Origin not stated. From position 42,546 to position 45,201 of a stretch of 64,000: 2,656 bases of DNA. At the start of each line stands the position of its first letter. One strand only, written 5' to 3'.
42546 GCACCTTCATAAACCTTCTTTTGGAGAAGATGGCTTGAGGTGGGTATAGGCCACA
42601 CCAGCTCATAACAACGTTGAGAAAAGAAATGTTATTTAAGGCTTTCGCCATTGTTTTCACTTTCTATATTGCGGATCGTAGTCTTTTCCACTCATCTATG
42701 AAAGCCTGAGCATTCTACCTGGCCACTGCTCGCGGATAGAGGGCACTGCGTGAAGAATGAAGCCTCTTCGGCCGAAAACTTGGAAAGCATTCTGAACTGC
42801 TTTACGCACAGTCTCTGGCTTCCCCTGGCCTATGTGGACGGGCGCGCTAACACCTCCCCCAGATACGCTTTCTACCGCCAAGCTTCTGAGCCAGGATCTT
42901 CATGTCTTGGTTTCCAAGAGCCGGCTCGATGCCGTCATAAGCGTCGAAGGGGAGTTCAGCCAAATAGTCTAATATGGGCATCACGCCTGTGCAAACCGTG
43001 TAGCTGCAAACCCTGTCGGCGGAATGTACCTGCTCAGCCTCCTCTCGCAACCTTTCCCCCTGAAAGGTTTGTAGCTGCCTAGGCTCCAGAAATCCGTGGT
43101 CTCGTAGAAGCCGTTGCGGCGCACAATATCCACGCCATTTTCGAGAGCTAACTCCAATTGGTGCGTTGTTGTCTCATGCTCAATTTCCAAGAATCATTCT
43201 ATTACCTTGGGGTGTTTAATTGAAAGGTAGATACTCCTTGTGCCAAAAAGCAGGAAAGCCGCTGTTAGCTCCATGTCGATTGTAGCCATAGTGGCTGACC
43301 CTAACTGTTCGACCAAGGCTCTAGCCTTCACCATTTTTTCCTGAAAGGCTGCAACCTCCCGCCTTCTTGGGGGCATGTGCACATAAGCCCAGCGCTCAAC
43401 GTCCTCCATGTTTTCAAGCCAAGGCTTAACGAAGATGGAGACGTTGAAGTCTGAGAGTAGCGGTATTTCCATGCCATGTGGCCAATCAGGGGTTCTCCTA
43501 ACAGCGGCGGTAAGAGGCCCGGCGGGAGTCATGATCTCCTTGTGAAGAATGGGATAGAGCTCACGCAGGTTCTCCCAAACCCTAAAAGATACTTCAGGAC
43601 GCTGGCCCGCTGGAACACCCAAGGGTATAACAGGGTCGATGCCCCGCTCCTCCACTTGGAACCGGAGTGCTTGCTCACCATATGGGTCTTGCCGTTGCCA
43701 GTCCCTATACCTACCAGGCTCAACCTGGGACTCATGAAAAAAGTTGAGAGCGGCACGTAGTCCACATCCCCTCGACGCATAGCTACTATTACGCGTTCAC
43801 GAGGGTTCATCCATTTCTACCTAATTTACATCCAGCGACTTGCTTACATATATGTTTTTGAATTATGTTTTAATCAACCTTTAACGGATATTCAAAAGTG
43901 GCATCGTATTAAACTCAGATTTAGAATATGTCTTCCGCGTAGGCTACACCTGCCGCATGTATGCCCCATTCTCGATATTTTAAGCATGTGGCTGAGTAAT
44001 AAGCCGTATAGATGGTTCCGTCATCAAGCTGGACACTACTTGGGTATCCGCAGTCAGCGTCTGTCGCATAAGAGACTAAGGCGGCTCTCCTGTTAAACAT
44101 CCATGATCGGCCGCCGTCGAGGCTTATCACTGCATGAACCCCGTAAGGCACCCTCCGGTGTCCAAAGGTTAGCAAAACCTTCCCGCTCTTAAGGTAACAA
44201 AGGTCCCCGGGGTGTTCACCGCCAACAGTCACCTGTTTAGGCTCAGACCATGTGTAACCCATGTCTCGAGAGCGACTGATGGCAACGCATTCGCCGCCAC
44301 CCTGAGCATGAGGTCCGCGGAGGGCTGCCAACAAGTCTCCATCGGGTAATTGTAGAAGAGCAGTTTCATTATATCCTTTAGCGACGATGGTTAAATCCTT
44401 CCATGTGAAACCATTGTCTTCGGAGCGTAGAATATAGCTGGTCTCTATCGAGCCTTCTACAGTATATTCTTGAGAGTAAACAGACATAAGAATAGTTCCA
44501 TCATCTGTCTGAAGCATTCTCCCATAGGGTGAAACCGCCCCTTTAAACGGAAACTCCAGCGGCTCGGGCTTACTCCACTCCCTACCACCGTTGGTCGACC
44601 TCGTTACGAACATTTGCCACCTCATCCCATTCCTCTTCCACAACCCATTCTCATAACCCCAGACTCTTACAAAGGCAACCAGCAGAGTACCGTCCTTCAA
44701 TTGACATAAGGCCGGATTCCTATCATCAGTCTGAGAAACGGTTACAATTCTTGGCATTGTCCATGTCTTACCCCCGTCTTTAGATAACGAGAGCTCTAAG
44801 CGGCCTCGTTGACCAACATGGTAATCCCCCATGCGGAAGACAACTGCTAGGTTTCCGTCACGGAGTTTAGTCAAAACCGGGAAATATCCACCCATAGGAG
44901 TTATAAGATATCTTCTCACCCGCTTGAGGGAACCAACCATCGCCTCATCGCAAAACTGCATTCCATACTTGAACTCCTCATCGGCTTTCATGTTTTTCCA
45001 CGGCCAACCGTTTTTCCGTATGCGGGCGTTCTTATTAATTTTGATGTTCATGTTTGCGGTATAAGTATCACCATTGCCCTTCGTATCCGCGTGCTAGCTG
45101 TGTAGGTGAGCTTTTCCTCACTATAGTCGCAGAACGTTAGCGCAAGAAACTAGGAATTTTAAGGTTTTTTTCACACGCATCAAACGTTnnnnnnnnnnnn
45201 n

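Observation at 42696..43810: Multiply frameshifted URO-D/MtaA-family pseudogene with an intact paralogue 4 kb away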

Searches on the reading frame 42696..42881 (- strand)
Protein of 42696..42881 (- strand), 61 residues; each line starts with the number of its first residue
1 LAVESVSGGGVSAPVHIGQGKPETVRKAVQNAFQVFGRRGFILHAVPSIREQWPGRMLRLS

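Call 4: search_protein_families(library=pfam, max_evalue=1, proteins=[window:42696-42881:-])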
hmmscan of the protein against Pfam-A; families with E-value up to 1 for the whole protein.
window:42696-42881:- (61 aa): 0 families

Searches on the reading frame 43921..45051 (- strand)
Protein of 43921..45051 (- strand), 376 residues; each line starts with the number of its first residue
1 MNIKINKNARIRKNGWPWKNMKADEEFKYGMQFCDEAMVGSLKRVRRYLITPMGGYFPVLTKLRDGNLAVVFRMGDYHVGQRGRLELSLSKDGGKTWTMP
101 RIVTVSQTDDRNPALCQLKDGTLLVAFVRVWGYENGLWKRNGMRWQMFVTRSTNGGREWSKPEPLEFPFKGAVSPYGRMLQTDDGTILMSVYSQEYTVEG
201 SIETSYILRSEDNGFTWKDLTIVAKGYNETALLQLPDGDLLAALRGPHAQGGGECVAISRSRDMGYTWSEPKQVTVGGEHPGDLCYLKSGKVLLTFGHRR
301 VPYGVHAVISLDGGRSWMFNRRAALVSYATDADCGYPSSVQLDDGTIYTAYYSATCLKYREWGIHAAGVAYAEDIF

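Call 4: search_protein_families(library=pfam, max_evalue=1, proteins=[window:43921-45051:-])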
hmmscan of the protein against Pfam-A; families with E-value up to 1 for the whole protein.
window:43921-45051:- (376 aa): 8 families
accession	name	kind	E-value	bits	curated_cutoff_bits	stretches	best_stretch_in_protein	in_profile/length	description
PF13088.12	BNR_2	-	2.1e-26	93.4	31.4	2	88-348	23-276/277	BNR repeat-like domain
PF02012.26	BNR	-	1e-05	25.2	27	1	90-98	3-11/12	BNR/Asp-box repeat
PF15892.11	BNR_4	-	1.2e-05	25.2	27.3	1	56-161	96-195/272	BNR repeat-containing family member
PF13859.12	BNR_3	-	3.2e-05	23.9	27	1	58-270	2-212/308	BNR repeat-like domain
PF12217.14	End_beta_propel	-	0.033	13.5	24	0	237-300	200-259/367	Catalytic beta propeller domain of bacteriophage endosialidase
PF20938.3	DUF2264_C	-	0.046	13.5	27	0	75-109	56-91/266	DUF2264 C-terminal domain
PF21653.3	pulA_all-beta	-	0.091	12.8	26.7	1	205-239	16-50/60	Pullulanase, all-beta domain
PF15902.12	Sortilin-Vps10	-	0.15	11.3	33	0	183-222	403-436/446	Sortilin, neurotensin receptor 3,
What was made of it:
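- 43921..45051 (-): Intact BNR/sialidase-like beta-propeller gene immediately upstream of the pseudogene. Its position is conserved in all related loci. Pfam BNR_2 2.1e-26 (call 4).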

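Call 18: find_encoding_contigs(protein=window:43921-45051:-, flank=3000, max_places=8)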
Protein window:43921-45051:- (376 aa): 1 contig read that carries it; 1 place shown.
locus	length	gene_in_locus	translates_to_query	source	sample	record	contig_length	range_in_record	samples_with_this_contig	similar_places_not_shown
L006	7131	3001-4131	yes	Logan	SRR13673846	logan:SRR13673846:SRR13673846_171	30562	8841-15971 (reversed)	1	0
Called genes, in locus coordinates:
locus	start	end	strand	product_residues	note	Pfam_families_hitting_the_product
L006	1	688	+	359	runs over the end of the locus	PF01208:URO-D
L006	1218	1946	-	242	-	-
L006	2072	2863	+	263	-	PF24038:DUF7347, PF12840:HTH_20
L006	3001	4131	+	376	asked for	PF15892:BNR_4 (faint), PF02012:BNR (faint), PF13088:BNR_2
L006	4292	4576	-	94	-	-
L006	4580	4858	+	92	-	-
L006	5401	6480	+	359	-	-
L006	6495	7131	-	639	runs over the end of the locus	-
